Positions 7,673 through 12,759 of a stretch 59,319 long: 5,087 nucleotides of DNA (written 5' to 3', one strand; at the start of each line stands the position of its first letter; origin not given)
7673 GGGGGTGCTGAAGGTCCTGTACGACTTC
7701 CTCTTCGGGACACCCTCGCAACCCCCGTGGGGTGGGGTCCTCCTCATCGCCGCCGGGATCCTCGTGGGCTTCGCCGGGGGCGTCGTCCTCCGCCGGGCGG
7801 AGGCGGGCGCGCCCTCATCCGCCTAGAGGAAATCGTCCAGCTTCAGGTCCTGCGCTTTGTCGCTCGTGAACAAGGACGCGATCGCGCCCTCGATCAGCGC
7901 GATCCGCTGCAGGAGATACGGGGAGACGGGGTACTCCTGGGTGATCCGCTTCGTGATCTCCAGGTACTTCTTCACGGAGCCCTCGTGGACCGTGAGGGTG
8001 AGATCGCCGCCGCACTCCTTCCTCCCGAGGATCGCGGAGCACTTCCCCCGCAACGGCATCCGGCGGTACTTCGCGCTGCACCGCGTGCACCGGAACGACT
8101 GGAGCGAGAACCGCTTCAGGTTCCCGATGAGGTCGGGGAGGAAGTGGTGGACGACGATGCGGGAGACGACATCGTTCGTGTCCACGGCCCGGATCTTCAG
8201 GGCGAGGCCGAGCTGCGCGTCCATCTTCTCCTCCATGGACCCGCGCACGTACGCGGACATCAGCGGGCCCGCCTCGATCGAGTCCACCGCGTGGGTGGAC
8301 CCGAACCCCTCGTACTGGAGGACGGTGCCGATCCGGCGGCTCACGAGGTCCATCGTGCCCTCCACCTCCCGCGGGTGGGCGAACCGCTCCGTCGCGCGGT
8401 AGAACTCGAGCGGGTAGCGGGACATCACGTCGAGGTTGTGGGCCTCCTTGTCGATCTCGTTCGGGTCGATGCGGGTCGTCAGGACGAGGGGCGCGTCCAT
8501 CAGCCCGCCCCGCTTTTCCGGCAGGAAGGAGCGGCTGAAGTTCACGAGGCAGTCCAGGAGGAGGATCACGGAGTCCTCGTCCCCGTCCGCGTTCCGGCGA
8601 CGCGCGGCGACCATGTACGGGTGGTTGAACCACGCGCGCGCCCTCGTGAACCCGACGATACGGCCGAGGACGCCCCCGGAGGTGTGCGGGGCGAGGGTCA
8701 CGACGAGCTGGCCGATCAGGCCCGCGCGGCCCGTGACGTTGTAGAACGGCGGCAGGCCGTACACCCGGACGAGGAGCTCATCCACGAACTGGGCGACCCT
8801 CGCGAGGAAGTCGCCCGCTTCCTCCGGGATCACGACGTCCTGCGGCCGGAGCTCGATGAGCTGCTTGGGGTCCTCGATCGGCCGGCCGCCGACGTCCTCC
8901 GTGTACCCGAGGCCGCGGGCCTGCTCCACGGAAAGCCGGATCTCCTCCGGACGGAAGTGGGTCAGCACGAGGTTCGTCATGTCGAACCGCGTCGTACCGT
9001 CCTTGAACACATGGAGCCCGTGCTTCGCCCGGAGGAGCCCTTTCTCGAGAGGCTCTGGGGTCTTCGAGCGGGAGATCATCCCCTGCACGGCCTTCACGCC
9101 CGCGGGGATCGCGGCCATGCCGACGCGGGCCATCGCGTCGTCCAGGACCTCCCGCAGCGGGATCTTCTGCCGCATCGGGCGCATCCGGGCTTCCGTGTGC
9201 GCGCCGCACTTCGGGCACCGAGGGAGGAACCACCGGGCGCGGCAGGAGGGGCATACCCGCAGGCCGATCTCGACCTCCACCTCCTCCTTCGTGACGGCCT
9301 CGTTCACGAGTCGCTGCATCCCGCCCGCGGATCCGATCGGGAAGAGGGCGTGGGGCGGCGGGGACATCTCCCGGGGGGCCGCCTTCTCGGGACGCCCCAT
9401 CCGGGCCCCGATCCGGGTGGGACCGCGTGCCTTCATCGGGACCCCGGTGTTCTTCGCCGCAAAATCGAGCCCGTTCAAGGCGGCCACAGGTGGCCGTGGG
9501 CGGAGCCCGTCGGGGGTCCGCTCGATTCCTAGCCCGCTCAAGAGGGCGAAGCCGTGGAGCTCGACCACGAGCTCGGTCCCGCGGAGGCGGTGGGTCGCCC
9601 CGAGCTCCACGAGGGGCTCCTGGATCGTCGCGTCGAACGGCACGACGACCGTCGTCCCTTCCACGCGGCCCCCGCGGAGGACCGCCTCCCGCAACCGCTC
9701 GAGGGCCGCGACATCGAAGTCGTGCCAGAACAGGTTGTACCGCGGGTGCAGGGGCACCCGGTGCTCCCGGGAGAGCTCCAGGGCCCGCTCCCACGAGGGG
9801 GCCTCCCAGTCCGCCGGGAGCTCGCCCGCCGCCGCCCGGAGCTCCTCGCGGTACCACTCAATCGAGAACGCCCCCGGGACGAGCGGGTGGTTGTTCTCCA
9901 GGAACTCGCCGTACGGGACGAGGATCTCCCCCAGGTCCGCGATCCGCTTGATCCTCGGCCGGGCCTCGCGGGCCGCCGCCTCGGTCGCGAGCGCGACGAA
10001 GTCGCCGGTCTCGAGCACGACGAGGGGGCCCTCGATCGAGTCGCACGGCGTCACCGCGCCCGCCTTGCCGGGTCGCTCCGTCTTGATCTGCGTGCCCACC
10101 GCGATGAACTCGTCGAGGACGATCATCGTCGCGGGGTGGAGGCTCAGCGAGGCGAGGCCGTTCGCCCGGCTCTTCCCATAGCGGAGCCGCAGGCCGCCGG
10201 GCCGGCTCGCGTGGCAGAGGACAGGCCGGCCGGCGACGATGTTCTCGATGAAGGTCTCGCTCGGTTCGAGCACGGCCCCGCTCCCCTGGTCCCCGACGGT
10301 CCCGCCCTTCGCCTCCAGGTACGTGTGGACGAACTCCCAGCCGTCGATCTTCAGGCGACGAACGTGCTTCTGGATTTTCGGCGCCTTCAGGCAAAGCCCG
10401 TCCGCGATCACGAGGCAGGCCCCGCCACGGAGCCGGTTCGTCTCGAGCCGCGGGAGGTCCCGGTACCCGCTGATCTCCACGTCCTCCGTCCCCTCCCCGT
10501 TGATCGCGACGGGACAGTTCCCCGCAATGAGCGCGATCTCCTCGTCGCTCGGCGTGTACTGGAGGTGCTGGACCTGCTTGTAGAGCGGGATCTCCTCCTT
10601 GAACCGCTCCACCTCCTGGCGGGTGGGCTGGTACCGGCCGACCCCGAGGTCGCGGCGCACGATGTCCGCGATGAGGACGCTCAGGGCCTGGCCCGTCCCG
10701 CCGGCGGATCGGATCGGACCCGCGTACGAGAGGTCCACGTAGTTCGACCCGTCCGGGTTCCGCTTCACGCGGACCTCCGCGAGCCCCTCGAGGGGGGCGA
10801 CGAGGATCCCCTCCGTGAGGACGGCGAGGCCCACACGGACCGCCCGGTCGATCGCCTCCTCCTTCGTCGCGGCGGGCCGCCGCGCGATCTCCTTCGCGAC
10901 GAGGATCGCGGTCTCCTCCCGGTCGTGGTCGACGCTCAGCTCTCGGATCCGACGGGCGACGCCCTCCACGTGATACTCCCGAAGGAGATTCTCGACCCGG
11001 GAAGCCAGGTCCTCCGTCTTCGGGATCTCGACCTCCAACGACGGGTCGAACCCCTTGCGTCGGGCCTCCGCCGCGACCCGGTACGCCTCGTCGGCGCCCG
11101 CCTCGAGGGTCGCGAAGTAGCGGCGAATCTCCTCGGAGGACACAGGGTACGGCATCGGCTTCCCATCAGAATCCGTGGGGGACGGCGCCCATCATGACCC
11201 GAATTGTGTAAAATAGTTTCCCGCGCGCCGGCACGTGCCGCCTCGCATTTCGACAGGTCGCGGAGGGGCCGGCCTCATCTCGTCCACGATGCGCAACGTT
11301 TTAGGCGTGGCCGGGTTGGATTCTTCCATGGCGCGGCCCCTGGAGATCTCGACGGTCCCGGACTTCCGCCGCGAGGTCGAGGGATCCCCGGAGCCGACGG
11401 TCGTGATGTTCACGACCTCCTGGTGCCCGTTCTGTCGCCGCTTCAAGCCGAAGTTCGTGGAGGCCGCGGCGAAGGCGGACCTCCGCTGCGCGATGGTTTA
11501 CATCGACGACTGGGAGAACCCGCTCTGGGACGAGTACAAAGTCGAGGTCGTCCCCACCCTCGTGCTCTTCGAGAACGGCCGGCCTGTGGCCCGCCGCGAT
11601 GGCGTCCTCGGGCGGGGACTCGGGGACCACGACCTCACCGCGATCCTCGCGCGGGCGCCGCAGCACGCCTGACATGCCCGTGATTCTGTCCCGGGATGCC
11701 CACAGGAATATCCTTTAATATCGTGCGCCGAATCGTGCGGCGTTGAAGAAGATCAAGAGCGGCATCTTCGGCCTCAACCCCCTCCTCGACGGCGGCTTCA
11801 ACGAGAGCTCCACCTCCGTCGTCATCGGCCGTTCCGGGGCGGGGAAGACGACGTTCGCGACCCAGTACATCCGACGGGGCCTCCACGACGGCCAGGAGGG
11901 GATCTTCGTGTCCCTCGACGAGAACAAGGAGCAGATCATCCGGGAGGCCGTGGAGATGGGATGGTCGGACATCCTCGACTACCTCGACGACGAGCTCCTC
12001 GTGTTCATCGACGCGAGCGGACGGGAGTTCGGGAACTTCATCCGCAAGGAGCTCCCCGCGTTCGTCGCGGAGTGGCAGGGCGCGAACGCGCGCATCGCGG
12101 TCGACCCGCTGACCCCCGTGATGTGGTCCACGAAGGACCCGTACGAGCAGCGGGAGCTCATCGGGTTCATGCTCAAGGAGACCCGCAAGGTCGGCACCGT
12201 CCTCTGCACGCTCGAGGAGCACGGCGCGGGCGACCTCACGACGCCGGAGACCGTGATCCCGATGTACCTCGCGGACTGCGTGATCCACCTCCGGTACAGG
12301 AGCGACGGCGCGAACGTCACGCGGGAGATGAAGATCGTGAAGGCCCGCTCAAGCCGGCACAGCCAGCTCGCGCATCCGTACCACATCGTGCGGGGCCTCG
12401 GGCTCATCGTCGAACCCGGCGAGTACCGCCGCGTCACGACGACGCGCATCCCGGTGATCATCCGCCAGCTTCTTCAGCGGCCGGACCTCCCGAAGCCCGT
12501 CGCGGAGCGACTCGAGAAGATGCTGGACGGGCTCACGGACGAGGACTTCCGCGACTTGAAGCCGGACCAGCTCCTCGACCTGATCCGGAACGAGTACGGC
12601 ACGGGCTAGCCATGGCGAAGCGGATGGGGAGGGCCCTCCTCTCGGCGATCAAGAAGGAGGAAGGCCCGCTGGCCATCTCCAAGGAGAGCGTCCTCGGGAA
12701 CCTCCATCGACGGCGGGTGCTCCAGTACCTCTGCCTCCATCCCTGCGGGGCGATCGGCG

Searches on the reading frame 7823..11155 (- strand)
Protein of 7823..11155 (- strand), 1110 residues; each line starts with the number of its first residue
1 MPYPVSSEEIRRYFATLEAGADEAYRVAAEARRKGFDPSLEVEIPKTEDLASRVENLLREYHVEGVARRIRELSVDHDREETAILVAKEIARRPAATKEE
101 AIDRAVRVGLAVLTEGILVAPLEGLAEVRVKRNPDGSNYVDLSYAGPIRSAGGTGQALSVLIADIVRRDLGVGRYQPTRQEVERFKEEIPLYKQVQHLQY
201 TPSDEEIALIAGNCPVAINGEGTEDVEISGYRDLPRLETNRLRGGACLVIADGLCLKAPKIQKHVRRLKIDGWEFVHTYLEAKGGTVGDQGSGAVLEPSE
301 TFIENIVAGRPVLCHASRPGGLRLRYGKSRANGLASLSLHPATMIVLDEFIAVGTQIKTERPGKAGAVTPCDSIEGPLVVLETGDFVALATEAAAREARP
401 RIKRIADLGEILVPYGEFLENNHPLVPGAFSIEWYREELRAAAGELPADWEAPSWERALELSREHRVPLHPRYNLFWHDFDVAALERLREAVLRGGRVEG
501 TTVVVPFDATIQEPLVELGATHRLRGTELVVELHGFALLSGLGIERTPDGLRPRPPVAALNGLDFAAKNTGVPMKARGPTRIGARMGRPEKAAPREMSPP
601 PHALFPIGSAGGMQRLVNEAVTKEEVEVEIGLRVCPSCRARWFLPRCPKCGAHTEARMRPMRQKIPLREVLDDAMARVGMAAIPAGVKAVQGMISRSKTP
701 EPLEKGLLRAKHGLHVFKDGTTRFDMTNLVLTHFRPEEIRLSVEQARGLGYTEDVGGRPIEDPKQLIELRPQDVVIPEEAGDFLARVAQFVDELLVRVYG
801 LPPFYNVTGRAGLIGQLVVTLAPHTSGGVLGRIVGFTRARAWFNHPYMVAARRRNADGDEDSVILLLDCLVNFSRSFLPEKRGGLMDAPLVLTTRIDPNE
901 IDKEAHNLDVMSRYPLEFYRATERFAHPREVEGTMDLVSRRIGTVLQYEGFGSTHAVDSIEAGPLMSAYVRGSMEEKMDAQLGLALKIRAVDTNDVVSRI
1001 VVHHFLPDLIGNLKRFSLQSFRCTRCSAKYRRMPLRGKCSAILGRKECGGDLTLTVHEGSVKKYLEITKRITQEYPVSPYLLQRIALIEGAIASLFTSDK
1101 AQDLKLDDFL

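Call 73: search_protein_families(library=pfam, proteins=[window:7823-11155:-], max_evalue=0.001)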
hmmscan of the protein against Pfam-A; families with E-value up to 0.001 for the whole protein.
window:7823-11155:- (1110 aa): 3 families
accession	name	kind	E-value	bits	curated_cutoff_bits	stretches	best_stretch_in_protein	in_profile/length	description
PF24846.1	PolC_DP2_cat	-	2.6e-129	430.9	24.3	1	686-977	7-299/299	DNA polymerase II large subunit DP2, catalytic domain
PF24844.1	PolC_DP2_central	-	5.9e-127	424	24.3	1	295-666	7-369/372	DNA polymerase II large subunit DP2, central domain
PF03833.19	PolC_DP2_N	-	1.6e-113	378.8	24.3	1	12-280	1-269/271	DNA polymerase II large subunit DP2, N-terminal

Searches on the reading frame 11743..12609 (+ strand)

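Call 73: search_protein_families(library=pfam, proteins=[window:11743-12609:+], max_evalue=0.001)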
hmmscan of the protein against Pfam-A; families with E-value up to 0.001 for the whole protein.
window:11743-12609:+ (288 aa): 2 families
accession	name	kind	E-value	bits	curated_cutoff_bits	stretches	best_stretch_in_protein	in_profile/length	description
PF06745.19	ATPase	-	3.4e-36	125.2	26.6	1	4-224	1-227/231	KaiC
PF03796.21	DnaB_C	-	0.00037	20.4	27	1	5-68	3-66/255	DnaB-like helicase C terminal domain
